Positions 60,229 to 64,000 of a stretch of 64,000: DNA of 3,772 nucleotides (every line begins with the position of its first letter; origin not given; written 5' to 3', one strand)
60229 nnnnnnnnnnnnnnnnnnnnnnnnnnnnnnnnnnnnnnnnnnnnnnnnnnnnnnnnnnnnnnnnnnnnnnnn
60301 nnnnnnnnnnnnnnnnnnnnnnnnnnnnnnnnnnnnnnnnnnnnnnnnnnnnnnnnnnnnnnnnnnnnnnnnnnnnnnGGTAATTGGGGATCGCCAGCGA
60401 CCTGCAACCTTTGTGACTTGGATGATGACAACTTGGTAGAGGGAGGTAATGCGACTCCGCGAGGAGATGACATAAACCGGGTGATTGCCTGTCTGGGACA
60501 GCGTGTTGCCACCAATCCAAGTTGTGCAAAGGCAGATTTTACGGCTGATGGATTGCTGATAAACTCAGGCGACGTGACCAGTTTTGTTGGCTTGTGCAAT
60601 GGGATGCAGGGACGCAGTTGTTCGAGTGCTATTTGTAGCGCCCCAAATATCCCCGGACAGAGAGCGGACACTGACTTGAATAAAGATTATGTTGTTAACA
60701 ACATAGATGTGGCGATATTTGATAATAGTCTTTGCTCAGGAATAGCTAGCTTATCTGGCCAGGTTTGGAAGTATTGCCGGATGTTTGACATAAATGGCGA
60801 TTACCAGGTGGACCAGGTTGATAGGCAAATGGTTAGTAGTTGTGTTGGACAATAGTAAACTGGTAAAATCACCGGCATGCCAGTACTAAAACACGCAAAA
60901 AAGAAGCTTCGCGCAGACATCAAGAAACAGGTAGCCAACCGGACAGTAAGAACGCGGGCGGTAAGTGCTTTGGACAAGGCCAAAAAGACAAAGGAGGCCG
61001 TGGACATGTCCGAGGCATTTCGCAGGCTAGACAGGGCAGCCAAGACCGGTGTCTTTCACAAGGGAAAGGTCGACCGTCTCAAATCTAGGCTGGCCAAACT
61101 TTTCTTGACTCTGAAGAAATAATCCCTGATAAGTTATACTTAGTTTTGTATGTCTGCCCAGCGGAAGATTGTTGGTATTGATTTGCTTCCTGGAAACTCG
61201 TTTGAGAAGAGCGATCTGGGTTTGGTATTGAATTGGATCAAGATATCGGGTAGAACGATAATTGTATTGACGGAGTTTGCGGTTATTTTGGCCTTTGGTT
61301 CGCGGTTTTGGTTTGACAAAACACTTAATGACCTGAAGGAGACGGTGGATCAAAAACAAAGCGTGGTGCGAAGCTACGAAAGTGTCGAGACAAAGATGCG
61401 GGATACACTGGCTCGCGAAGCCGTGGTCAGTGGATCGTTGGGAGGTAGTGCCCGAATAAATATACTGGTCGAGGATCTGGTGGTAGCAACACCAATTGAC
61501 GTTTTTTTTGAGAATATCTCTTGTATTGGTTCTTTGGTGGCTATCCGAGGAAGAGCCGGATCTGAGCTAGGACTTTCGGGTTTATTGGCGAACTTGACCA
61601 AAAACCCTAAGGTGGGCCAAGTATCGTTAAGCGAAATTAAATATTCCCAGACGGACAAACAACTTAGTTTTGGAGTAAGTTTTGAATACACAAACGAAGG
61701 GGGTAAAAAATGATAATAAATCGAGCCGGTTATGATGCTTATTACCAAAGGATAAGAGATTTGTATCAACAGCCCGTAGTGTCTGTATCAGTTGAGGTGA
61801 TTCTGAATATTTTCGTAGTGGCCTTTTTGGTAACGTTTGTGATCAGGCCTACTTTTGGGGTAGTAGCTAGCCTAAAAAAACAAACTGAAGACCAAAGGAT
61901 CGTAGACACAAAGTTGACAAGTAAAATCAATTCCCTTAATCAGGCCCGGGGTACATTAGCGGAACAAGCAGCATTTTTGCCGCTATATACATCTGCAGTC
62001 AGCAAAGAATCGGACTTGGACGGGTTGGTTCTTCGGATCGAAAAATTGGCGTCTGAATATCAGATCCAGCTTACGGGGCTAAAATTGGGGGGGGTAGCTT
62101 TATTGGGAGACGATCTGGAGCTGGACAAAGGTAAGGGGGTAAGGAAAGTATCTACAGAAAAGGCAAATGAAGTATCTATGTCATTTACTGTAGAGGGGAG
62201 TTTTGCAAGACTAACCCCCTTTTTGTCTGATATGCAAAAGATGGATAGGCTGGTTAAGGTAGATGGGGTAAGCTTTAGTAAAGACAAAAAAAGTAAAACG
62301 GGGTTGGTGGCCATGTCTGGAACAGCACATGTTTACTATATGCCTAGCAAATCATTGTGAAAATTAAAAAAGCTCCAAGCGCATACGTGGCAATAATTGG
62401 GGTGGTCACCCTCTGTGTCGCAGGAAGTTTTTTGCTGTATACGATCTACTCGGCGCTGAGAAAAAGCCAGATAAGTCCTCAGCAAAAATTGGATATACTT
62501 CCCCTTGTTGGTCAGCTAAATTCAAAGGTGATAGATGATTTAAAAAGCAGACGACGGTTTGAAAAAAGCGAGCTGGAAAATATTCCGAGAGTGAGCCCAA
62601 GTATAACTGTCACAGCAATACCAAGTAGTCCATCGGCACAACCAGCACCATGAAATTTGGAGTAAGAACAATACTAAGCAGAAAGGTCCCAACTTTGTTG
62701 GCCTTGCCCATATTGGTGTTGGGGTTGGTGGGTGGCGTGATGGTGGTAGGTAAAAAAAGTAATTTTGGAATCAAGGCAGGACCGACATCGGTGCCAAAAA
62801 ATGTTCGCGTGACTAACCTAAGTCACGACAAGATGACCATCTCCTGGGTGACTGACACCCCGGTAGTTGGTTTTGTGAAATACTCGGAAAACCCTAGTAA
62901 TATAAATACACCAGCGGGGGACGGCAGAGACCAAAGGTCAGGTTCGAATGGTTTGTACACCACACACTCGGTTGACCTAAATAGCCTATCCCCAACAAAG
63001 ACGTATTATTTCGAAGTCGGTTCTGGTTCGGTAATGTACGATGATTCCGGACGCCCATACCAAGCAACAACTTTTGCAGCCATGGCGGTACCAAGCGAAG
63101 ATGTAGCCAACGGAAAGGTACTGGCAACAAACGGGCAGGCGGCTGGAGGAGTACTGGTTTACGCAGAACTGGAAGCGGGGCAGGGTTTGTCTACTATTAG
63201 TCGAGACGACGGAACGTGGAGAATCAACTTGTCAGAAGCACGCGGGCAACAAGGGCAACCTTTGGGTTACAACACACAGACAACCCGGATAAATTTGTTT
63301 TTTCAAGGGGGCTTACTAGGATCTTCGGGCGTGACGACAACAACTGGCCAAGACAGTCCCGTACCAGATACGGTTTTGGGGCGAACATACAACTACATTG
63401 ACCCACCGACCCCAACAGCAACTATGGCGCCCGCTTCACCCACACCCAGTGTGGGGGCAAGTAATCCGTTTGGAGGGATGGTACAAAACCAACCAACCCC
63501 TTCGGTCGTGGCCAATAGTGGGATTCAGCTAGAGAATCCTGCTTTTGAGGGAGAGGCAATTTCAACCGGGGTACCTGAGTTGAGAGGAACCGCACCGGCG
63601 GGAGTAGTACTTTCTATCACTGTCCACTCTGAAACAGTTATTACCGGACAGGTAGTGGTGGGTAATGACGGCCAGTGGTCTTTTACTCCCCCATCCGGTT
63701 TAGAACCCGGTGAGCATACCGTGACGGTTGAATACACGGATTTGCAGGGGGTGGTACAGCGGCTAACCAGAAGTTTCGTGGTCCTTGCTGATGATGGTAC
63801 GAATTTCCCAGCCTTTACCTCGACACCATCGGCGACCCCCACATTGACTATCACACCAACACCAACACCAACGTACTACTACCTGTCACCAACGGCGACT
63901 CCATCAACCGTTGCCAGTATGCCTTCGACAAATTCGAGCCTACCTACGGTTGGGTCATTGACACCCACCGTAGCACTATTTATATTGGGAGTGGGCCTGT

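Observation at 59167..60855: Beta-helix protein with four Cys-punctuated dockerin-like calcium-binding repeats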

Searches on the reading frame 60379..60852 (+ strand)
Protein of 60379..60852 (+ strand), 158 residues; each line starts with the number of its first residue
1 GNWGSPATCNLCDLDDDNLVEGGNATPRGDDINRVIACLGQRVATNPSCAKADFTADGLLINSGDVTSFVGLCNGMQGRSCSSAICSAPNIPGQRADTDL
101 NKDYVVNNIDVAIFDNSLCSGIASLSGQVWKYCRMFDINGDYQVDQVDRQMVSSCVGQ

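Call 21: find_homologous_proteins(query=window:60379-60852:+, max_evalue=0.01)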
Query seq(158 aa): 6 candidates shared short words with the query, none scored E <= 0.01.

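Call 36: find_homologous_proteins(query=A2, max_evalue=0.001)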
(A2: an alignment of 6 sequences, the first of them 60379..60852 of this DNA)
Query A2 (6 sequences) (158 aa, profile of the alignment): 4 proteins with E <= 0.001 among 8000 candidates.
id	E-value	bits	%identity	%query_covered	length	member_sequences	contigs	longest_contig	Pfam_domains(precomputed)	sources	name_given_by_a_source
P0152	3.6e-7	48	35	25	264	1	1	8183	PF02412.24,PF00404.25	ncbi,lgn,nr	ncbi:MAG: thrombospondin type 3 repeat-containing protein [Candidatus Schekmanbacteria bacterium]|nr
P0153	3.6e-7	48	41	20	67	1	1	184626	PF00404.25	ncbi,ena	-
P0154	3.8e-5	41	45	18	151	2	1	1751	PF00404.25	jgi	jgi:hypothetical protein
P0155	2.5e-4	39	39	24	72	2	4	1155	PF00404.25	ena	-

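Call 38: find_related_loci(query=A2, collection=metagenome_contigs, flank=6000)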
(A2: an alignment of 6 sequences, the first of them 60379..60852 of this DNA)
Query A2 (158 aa) in metagenome_contigs; peptide patterns used: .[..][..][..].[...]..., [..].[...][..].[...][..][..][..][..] (x = any residue, [..] = any of these).
498 stretches matched a pattern; 2 encode a relative of the query (tblastn E <= 1e-3); 2 distinct loci.
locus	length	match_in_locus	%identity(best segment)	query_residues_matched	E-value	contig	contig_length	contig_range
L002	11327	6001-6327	29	13-118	2e-7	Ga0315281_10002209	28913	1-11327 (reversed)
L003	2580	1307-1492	29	93-158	2e-6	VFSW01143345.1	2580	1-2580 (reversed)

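Call 65: predict_structure(alignment_id=A10)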
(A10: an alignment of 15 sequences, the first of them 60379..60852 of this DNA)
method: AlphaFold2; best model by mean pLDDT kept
length: 158 residues; sequences in the alignment: 15
mean_pLDDT: 55.6   pTM: 0.49
mean pLDDT of the five models: 55.6, 51.6, 48.5, 47.5, 47.1
residues with pLDDT >= 90: 0; 70-90: 57; 50-70: 24; < 50: 77
segments of 3 or more residues with pLDDT < 50: 1-4, 83-140, 142-144, 150-158
pLDDT, mean of each block of 10 residues (from residue 1): 54 81 60 85 82 84 82 69 40 27 25 31 36 40 51 41
secondary structure, 60 per line:
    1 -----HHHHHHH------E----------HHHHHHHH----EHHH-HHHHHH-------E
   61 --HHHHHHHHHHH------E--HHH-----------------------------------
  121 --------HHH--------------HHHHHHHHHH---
elements in order: H6-12 H30-37 H47-52 H63-73 H146-155

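Call 68: fold_search(model_id=the predicted structure, library=pdb)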
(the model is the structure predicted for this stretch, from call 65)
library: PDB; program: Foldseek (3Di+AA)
matches with E <= 10: 0; with E <= 0.001: 0
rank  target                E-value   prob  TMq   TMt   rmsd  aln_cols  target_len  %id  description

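Call 70: search_solved_structures(query=A10, max_evalue=1, show_alignments=3)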
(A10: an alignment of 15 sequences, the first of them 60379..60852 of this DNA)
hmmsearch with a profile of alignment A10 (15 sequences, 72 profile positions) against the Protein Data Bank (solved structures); distinct sequences matched with E-value up to 1: 328 (the best 60 are shown).
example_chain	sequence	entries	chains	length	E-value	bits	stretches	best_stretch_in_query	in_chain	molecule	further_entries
1daq_A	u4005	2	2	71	2.4e-13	53.1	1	5-65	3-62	ENDOGLUCANASE SS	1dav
2mte_A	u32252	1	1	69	2.9e-13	52.9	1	5-65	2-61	Cellulose 1,4-beta-cellobiosidase (reducing end) CelS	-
4fl4_A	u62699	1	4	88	6.2e-13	51.8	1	6-63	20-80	Glycoside hydrolase family 9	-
4cj0_A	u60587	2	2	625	1.2e-12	50.9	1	9-62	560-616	ENDOGLUCANASE D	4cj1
1clc_A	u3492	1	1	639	1.2e-12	50.9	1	9-62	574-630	ENDOGLUCANASE CELD; EC: 3.2.1.4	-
8x39_A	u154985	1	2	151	9.5e-12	48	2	8-61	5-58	Serine protease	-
8x3a_A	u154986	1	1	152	1.1e-11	47.8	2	8-61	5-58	Serine protease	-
2y3n_B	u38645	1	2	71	2.3e-11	46.8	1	8-62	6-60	CELLULOSOMAL FAMILY-48 PROCESSIVE GLYCOSIDE HYDROLASE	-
2yik_A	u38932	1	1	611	1.8e-10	43.9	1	8-67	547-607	ENDOGLUCANASE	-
2vn5_B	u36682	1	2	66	1e-09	41.5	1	9-65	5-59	ENDOGLUCANASE A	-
2ccl_B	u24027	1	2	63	1.7e-09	40.8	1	8-61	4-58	ENDO-1,4-BETA-XYLANASE Y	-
5lxv_B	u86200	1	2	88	2e-09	40.5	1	8-62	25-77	Carbohydrate-binding protein WP_009985128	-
1ohz_B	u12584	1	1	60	2.8e-09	40.1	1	8-61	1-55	ENDO-1,4-BETA-XYLANASE Y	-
2vn6_B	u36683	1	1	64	5.2e-09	39.2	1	9-65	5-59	ENDOGLUCANASE A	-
6kg9_A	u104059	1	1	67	8.6e-09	38.5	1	8-63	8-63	And cellulose-binding endoglucanase family 9 CelL ortholog dockerin domain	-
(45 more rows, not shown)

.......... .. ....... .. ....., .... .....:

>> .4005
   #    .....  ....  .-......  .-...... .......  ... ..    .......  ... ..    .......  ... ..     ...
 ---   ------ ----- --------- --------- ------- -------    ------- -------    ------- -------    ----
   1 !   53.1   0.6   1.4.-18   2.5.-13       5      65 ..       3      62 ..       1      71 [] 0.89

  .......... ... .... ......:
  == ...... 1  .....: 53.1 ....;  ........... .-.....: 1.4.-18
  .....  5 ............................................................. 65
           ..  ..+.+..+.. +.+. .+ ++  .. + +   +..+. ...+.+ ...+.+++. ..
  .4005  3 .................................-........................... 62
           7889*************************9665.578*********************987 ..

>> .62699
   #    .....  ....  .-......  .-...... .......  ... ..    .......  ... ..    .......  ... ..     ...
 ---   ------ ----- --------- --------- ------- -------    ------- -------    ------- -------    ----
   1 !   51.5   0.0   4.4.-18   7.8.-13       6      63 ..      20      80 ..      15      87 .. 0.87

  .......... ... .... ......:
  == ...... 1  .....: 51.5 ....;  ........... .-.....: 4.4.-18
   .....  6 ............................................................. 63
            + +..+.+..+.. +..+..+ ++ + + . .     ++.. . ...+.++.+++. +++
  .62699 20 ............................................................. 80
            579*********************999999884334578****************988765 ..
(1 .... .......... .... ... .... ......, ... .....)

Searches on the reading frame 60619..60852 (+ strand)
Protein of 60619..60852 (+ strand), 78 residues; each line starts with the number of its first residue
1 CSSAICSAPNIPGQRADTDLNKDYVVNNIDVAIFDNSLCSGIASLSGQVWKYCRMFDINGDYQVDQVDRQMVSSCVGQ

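Call 11: search_protein_families(library=pfam, proteins=[window:60637-60852:+], max_evalue=10)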
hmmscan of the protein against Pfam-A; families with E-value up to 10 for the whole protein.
seq(72 aa): 1 family
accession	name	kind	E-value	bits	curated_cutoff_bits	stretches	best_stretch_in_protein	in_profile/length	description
PF00404.24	Dockerin_1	-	6.1e-06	26.8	22.9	1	12-67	2-53/57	Dockerin type I domain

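Call 73: search_solved_structures(query=window:60637-60852:+, max_evalue=10, show_alignments=2)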
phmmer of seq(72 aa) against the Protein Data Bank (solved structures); distinct sequences matched with E-value up to 10: 3.
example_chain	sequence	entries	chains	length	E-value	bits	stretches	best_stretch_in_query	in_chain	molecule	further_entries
2y3n_B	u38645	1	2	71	0.25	14.8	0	5-28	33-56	CELLULOSOMAL FAMILY-48 PROCESSIVE GLYCOSIDE HYDROLASE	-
4fl4_A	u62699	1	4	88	0.84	13.2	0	11-63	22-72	Glycoside hydrolase family 9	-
8adn_M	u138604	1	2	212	1.3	12.6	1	19-69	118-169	Proteasome subunit beta type-7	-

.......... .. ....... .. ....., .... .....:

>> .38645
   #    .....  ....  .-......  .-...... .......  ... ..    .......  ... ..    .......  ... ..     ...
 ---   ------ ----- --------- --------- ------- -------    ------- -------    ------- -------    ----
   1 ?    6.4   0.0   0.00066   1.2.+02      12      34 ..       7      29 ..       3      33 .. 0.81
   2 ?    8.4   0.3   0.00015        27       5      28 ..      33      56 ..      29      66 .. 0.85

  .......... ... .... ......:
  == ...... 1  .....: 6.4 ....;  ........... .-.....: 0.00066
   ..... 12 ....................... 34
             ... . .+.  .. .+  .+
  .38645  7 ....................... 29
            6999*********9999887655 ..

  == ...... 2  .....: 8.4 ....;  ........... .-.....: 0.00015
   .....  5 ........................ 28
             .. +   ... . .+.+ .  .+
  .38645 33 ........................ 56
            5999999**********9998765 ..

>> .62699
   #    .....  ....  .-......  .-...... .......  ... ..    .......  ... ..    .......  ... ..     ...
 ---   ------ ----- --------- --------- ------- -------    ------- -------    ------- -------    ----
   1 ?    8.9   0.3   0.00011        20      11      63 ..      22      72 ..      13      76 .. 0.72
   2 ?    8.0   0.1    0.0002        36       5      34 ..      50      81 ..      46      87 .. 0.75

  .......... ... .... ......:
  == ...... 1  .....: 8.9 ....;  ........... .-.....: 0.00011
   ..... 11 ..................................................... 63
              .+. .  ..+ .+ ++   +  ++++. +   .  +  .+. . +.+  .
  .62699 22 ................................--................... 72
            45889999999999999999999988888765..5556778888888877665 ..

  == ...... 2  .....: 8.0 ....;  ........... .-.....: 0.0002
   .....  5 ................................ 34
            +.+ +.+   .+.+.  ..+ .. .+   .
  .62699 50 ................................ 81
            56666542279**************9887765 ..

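Call 82: search_protein_families(library=ncbifam, proteins=[window:60619-60852:+], max_evalue=10)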
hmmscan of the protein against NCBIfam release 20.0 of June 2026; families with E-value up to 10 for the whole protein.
seq(78 aa): 0 families

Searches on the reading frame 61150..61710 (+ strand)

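Call 80: search_protein_families(library=pfam, proteins=[window:61150-61710:+], max_evalue=0.001)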
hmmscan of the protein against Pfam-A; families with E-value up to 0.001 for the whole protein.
window:61150-61710:+ (187 aa): 1 family
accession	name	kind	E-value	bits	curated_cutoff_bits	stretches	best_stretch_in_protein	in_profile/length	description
PF05137.18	PilN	-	1.8e-08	34.7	22.8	1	106-178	2-72/78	Fimbrial assembly protein (PilN)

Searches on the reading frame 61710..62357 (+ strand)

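Call 80: search_protein_families(library=pfam, proteins=[window:61710-62357:+], max_evalue=0.001)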
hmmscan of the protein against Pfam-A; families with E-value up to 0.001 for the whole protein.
window:61710-62357:+ (216 aa): 1 family
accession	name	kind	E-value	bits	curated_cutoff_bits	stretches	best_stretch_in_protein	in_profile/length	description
PF04350.18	PilO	-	5.6e-09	36.7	22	1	134-209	66-141/145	Pilus assembly protein, PilO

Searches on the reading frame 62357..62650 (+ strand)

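Call 47: search_protein_families(library=pfam, proteins=[window:62357-62650:+], max_evalue=0.001)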
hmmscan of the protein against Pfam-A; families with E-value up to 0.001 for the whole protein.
window:62357-62650:+ (98 aa): 0 families

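Call 87: search_protein_families(library=pfam, proteins=[window:62357-62650:+], max_evalue=1)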
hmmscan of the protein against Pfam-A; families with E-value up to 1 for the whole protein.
window:62357-62650:+ (98 aa): 3 families
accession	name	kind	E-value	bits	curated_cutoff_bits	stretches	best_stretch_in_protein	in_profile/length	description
PF24358.1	ABCC10_N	-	0.075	12.9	26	1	2-53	136-187/200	ABCC10 N-terminal domain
PF14425.11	Imm3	-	0.078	13.5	25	1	29-77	64-112/119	Immunity protein Imm3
PF05961.16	Chordopox_A13L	-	0.18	12.5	24.1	1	14-64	5-56/69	Chordopoxvirus A13L protein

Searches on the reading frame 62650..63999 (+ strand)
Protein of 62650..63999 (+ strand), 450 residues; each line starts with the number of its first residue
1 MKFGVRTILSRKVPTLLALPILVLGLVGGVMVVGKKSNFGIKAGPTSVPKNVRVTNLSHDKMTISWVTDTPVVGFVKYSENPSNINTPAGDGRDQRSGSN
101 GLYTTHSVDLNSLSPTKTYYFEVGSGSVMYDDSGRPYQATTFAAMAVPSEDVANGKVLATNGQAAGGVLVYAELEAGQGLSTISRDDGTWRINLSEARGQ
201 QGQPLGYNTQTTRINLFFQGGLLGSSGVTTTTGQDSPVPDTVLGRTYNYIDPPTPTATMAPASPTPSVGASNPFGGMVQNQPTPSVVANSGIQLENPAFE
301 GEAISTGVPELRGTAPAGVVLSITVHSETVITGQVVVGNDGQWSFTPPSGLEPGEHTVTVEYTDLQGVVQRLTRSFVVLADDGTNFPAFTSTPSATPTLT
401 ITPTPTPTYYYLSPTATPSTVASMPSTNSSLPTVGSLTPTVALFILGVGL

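Call 47: search_protein_families(library=pfam, proteins=[window:62650-63999:+], max_evalue=0.001)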
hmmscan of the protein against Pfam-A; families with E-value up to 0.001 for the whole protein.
window:62650-63999:+ (450 aa): 3 families
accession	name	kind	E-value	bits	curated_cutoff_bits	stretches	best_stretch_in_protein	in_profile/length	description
PF16656.11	Pur_ac_phosph_N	-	2.1e-10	41.4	30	1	50-137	2-89/93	Purple acid Phosphatase, N-terminal domain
PF19077.6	Big_13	-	9.2e-10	39.4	27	1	308-373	28-94/102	Bacterial Ig-like domain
PF00041.27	fn3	-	0.00058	20.5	25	0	48-124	2-67/84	Fibronectin type III domain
